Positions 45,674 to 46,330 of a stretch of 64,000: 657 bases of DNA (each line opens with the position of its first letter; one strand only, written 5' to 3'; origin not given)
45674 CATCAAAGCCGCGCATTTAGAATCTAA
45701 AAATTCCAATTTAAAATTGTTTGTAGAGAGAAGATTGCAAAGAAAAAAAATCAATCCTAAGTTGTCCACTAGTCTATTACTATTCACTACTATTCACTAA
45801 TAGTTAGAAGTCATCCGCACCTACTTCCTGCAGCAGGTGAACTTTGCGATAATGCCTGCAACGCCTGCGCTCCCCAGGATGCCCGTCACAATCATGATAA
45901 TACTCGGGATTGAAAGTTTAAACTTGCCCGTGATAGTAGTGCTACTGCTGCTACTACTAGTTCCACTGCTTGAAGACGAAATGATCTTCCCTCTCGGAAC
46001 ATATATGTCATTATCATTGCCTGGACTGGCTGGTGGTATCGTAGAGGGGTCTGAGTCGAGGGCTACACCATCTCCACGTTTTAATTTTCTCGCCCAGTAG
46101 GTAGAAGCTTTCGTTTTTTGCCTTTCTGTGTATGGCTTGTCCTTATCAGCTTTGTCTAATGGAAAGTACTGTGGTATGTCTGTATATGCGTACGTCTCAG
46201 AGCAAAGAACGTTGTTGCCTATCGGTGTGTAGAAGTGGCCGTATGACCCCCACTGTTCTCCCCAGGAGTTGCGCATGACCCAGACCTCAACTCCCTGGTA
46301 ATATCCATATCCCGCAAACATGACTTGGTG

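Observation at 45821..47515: Membrane-anchored papain-like cysteine protease with a poly-Ser stalk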

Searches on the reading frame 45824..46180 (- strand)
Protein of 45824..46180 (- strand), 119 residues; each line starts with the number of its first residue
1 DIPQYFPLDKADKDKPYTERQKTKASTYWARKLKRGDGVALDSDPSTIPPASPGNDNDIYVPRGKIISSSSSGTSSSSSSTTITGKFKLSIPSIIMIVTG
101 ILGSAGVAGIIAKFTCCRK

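Call 44: search_protein_families(library=pfam, proteins=[window:45824-46180:-], max_evalue=10)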
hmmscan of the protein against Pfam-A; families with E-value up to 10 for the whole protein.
seq(119 aa): 0 families
